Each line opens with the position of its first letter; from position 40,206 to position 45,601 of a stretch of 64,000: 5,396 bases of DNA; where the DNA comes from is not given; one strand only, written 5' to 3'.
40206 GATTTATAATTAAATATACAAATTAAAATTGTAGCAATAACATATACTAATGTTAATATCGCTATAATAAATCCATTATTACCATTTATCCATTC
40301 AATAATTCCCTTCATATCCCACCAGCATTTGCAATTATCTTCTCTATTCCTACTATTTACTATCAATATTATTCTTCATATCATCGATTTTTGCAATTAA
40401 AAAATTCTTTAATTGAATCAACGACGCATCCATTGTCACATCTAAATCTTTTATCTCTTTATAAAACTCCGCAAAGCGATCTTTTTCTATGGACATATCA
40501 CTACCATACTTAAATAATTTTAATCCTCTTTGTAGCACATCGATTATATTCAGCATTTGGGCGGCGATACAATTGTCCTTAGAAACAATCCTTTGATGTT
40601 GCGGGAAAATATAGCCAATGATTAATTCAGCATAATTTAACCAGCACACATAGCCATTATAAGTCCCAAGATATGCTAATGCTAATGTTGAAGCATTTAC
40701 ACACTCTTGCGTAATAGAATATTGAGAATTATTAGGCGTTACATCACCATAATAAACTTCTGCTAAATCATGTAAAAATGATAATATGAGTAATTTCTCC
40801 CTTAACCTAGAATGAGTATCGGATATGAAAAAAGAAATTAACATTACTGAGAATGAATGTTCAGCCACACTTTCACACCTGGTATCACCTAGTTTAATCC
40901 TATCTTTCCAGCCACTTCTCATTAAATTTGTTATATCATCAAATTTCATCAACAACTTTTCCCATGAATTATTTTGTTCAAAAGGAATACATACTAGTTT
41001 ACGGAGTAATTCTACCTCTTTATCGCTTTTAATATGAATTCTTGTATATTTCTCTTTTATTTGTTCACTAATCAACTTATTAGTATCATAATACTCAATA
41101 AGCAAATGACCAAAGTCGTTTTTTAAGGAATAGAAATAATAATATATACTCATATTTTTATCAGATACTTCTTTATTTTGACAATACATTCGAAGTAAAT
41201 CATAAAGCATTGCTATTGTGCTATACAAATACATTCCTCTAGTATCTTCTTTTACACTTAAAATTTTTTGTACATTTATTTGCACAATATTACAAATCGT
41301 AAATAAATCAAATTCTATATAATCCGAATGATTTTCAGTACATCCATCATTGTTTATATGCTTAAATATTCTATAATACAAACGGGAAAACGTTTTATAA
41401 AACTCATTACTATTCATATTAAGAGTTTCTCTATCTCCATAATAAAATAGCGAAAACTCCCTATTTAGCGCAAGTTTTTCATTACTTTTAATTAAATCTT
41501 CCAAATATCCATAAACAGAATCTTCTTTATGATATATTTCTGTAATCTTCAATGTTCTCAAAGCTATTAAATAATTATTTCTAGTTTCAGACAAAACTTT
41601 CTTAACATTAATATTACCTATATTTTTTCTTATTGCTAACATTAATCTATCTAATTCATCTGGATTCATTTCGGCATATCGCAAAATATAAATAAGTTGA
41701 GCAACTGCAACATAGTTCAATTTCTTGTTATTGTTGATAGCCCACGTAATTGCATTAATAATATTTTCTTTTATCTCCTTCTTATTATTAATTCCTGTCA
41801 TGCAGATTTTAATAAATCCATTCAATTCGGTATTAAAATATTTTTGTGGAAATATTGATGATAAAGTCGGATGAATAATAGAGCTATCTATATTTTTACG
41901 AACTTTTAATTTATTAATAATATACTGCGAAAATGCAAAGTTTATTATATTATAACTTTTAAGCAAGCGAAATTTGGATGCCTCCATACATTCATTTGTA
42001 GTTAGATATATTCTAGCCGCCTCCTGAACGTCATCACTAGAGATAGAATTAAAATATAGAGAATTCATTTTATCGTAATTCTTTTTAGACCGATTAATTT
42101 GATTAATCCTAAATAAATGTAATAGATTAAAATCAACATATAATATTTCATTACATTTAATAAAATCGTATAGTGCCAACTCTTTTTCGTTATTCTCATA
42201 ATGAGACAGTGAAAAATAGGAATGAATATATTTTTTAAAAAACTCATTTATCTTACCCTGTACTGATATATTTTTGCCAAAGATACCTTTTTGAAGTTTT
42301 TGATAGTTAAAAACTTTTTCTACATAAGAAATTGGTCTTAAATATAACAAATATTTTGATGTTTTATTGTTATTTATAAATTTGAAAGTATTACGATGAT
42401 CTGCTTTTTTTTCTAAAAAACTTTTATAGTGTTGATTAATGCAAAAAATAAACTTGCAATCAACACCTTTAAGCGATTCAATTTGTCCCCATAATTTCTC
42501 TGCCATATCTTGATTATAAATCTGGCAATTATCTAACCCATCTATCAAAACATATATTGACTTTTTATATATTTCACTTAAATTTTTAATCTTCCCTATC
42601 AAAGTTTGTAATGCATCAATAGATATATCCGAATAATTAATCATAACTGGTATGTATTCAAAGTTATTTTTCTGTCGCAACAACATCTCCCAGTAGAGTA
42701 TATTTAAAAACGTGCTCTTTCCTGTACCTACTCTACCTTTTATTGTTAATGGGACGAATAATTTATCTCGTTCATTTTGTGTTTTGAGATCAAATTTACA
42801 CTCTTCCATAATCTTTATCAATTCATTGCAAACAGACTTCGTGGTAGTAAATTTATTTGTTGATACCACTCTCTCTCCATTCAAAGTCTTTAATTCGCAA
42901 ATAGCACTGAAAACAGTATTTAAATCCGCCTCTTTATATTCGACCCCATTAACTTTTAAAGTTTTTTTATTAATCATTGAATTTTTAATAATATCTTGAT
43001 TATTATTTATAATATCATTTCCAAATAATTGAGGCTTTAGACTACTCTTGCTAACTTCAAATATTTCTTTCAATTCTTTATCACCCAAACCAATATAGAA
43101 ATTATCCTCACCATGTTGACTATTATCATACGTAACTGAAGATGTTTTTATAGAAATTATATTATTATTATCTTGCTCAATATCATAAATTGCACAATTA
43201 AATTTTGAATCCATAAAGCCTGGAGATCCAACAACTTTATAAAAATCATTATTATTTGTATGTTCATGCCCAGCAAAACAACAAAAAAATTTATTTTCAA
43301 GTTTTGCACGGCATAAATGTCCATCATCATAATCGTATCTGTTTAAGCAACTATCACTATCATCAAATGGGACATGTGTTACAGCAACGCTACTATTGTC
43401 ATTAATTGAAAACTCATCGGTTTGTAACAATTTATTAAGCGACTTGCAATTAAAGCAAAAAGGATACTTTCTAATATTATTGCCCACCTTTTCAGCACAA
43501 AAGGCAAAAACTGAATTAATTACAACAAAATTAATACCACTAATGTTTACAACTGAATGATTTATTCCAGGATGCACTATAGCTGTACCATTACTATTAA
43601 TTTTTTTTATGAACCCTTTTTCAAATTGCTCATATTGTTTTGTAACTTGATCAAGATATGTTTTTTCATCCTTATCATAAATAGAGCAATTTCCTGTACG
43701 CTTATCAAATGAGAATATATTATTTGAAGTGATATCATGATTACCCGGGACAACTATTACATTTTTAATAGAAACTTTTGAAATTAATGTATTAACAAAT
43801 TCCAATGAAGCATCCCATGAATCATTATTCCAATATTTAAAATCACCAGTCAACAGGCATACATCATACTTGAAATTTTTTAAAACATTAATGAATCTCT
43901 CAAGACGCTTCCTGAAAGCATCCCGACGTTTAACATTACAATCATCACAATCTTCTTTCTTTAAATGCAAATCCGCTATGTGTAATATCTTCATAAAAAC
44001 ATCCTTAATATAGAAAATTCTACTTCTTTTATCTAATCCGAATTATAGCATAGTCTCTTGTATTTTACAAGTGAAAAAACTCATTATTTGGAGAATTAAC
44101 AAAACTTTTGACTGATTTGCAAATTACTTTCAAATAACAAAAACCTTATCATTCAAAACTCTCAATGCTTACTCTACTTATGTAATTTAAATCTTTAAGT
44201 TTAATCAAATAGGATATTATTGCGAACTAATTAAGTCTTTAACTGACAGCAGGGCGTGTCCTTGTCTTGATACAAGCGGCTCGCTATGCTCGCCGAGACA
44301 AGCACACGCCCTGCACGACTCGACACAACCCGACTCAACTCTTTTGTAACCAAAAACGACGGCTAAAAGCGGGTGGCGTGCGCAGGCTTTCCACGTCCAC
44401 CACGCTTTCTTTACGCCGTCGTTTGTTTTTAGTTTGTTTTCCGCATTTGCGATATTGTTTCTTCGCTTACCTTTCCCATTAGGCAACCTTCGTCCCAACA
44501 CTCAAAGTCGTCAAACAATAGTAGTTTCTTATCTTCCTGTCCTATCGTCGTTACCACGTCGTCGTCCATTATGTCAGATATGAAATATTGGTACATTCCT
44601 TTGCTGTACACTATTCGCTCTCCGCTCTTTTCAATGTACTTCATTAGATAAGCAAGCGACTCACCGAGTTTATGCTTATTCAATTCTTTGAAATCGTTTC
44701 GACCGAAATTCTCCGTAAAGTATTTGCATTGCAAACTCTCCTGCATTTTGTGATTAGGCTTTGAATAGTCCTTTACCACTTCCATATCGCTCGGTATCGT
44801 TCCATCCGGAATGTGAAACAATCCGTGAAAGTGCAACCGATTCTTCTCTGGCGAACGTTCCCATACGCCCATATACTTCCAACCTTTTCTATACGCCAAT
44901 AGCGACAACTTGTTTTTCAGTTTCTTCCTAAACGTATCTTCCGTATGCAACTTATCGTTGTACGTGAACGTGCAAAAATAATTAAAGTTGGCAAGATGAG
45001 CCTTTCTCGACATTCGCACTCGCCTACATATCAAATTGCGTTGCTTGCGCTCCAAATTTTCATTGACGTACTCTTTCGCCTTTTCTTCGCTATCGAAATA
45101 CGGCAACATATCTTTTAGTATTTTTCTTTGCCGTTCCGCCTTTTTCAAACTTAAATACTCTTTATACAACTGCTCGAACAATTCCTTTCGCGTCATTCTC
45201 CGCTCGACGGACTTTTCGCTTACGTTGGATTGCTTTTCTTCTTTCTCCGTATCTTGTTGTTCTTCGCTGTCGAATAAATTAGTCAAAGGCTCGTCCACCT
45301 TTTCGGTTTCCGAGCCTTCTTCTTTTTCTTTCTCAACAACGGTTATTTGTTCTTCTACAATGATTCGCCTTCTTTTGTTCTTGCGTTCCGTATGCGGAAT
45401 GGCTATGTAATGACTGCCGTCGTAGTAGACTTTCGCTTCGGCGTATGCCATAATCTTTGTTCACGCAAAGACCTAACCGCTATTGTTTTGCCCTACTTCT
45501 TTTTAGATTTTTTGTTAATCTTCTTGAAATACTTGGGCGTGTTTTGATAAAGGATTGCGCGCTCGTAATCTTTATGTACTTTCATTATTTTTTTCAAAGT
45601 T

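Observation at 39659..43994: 1213-aa metallophosphoesterase-NACHT-HD protein with a small TM partner: candidate undescribed STAND defence system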

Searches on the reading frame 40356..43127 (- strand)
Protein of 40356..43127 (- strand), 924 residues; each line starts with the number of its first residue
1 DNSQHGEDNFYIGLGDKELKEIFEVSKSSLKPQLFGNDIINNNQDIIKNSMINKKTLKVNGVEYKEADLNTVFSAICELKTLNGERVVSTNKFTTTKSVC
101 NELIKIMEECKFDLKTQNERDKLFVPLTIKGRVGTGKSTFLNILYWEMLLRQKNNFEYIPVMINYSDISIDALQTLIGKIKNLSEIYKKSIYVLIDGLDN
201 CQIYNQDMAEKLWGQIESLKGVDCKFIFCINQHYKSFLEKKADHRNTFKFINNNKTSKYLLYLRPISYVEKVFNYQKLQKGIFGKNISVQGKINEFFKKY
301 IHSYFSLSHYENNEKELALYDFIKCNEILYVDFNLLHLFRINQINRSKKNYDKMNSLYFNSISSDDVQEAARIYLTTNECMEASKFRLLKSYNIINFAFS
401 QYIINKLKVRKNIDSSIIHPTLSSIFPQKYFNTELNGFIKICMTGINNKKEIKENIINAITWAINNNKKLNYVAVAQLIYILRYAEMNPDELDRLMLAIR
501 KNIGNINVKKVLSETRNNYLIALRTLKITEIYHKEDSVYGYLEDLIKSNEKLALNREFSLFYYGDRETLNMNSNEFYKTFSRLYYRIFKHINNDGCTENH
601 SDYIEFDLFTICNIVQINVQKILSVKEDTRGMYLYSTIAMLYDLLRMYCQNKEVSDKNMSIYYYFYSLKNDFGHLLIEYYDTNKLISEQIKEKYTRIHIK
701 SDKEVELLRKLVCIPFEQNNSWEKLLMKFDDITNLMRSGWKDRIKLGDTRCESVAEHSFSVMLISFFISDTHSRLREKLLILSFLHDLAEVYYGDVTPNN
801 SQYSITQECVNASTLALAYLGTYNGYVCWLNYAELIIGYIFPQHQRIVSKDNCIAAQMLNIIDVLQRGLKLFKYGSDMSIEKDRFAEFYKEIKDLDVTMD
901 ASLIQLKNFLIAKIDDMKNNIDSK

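Call 89: predict_structure(alignment_id=A3)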
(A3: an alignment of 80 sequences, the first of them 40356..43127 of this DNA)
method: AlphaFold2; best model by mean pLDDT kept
length: 924 residues; sequences in the alignment: 80
mean_pLDDT: 90.6   pTM: 0.91
mean pLDDT of the five models: 90.6, 90.1, 89.7, 89.7, 89.6
residues with pLDDT >= 90: 699; 70-90: 165; 50-70: 48; < 50: 12
segments of 3 or more residues with pLDDT < 50: 1-7, 242-244
pLDDT, mean of each block of 10 residues (from residue 1): 48 92 95 92 83 95 96 97 90 90 94 86 92 96 97 95 94 96 96 93 74 91 94 65 56 75 96 96 94 97 97 95 93 96 89 94 94 86 91 96 97 91 80 94 95 97 93 95 92 89 69 83 93 84 95 96 90 89 93 66 87 96 85 95 96 94 97 97 92 94 97 82 90 95 85 96 94 92 95 95 97 96 93 96 92 95 95 84 89 94 96 92 81
secondary structure, 60 per line:
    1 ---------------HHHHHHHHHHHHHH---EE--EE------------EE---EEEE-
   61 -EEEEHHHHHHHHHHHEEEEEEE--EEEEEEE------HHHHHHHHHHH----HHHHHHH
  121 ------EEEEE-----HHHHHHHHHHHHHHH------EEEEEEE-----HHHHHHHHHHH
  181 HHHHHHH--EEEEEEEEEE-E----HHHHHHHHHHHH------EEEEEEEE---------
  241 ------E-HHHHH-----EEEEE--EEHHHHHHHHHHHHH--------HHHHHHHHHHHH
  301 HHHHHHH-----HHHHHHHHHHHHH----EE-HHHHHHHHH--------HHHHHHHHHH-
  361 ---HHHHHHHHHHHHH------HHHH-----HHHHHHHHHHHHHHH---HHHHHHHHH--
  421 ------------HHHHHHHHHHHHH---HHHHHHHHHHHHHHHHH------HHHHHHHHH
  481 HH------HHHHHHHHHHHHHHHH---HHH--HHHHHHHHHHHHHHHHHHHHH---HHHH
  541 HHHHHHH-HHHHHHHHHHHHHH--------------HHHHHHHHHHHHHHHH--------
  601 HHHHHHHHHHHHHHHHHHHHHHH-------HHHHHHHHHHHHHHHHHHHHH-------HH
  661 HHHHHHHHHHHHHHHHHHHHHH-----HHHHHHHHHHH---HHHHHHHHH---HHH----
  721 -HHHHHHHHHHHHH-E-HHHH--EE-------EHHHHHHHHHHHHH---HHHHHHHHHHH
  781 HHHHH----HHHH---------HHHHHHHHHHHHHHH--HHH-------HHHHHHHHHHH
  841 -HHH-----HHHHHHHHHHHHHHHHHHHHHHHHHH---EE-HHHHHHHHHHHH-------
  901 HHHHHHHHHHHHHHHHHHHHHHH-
elements in order (helices of 4 or more, strands of 3 or more residues): H16-29 E56-59 E62-65 H66-76 E77-83 E86-92 H99-109 H114-120 E127-131 H137-151 E158-164 H170-187 E190-199 H206-217 E224-231 H249-253 E259-263 H268-280 H289-307 H313-325 H333-341 H350-359 H364-376 H383-386 H392-406 H410-418 H433-445 H449-465 H472-482 H489-504 H513-533 H537-547 H549-562 H577-592 H601-623 H631-651 H659-682 H688-698 H702-710 H722-734 H738-741 H754-766 H770-785 H790-793 H803-817 H830-840 H850-875 H882-893 H901-923

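Call 91: fold_search(model_id=the predicted structure, library=pdb)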
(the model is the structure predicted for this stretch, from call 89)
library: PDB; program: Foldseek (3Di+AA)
matches with E <= 10: 803; with E <= 0.001: 5
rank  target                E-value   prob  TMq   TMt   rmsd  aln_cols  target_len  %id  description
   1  5vq9                  2.3e-04  1.00  0.15  0.33  14.9       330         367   14  Structure of human TRIP13, Apo form (released 2017-06-14)
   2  5vqa                  2.6e-04  1.00  0.16  0.35  14.3       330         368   15  Structure of human TRIP13, ATP-bound form (released 2017-06-14)
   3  6lk0                  3.5e-04  1.00  0.15  0.34  15.0       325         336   14  Crystal structure of human wild type TRIP13 (released 2020-01-22)
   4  7jps_D                6.9e-04  1.00  0.17  0.32  16.3       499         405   10  ORC-DNA: Human Origin Recognition Complex (ORC) with DNA bound in the core (released 2020-09-09)
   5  4xgu_E                7.8e-04  1.00  0.16  0.34  11.4       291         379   16  Structure of C. elegans PCH-2 (released 2015-05-06)
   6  8uh7_E                2.0e-03  1.00  0.14  0.32  14.2       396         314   13  Structure of T4 Bacteriophage clamp loader bound to the T4 clamp, primer-template DNA, and ATP analog (released 2023-12-13)
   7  4xgu_A                2.2e-03  1.00  0.16  0.34  12.0       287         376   15  Structure of C. elegans PCH-2 (released 2015-05-06)
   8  5uj7_C                2.2e-03  0.99  0.16  0.31  15.3       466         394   12  Structure of the active form of human Origin Recognition Complex ATPase motor module, complex subunitS 1, 4, 5 (released 2017-02-08)
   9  4xgu_C                2.5e-03  1.00  0.16  0.34  12.9       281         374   17  Structure of C. elegans PCH-2 (released 2015-05-06)
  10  6gcn_A                3.3e-03  0.98  0.14  0.25  18.3       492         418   10  Truncated FtsH from A. aeolicus in R32 (released 2018-08-22)
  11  4ww0_C                4.2e-03  0.99  0.16  0.29  18.5       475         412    9  Truncated FtsH from A. aeolicus (released 2015-05-06)
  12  7zbh_B                4.2e-03  0.97  0.14  0.28  17.2       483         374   12  ATP-dependent zinc metalloprotease FtsH (BB0789) from Borrelia burgdorferi (released 2023-04-05)
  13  4l1j_B                4.6e-03  1.00  0.17  0.70   4.4       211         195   16  Three dimensional structure of mutant D143A of human HD domain-containing protein 2, Northeast Structural Genomics Con (released 2013-06-19)
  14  4l7e_B                5.2e-03  1.00  0.17  0.73   4.3       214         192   19  Three dimensional structure of mutant D78A of human HD domain-containing protein 2, Genomics Consortium (NESG) Target  (released 2013-07-24)
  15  4dmb_B                6.2e-03  1.00  0.17  0.70   4.3       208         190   18  X-ray structure of human hepatitus C virus NS5A-transactivated protein 2 at the resolution 1.9A, Northeast Structural  (released 2012-04-04)
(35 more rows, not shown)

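Call 117: fold_search(model_id=the predicted structure, library=viral)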
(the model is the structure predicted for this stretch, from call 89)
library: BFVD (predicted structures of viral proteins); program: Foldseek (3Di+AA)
matches with E <= 10: 419; with E <= 0.001: 2
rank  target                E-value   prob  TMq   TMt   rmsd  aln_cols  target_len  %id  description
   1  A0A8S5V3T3            1.4e-05  1.00  0.20  0.21  15.1       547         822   14  NLR family CARD domain-containing protein-inhibition, Muti-domain, Innate Immunity, Phosphorylation [Siphoviridae sp. cteDy1]
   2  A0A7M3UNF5            4.3e-04  1.00  0.14  0.29  25.0       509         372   14  ATPase AAA-type core domain-containing protein [Pyramimonas orientalis virus 01B]
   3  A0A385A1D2            2.4e-03  1.00  0.15  0.29  12.8       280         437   13  (no name in the UniProt tables at hand)
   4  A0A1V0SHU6            3.7e-03  1.00  0.15  0.28   9.3       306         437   11  AAA family ATPase [Klosneuvirus KNV1]
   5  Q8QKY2                4.0e-03  1.00  0.17  0.39  12.3       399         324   10  EsV-1-87 [Ectocarpus siliculosus virus 1 (isolate New Zealand/Kaikoura/1988)]
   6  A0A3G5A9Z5            4.8e-03  1.00  0.14  0.22  10.5       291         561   11  ATPase [Hyperionvirus sp.]
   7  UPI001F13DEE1         5.0e-03  1.00  0.12  0.25  13.8       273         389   11  (no name look-up for this kind of identifier)
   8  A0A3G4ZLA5            5.6e-03  1.00  0.15  0.17   9.9       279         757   15  ATPase [Terrestrivirus sp.]
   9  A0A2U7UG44            5.6e-03  0.96  0.13  0.24  17.2       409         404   13  Replication factor C subunit [Pandoravirus macleodensis]
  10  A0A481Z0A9            6.1e-03  1.00  0.16  0.20  10.1       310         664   12  AAA family ATPase [Mimivirus LCMiAC01]
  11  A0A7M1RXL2            6.7e-03  0.99  0.13  0.29  11.8       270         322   16  Putative ATPase [uncultured phage cr118_1]
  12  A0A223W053            7.6e-03  1.00  0.14  0.29   9.0       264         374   11  AAA+ ATPase domain-containing protein [Agrobacterium phage Atu_ph07]
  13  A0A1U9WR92            8.2e-03  0.98  0.14  0.36  14.6       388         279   10  (no name in the UniProt tables at hand)
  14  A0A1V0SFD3            9.3e-03  1.00  0.16  0.29  12.1       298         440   12  AAA family ATPase [Hokovirus HKV1]
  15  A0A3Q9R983            1.1e-02  0.99  0.16  0.27  12.6       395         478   12  Sliding-clamp-loader large subunit [Escherichia phage vB_EcoM_005]
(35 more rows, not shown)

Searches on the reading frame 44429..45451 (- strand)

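Call 3: search_protein_families(library=pfam, proteins=[window:44429-45451:-], max_evalue=0.1)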
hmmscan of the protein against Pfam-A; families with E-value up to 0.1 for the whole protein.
window:44429-45451:- (340 aa): 1 family
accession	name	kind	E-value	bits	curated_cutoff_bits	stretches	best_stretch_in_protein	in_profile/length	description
PF23343.2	REP_ORF2-G2P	-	1.7e-10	41.5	27.8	1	157-276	1-98/99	Replication-associated protein ORF2/G2P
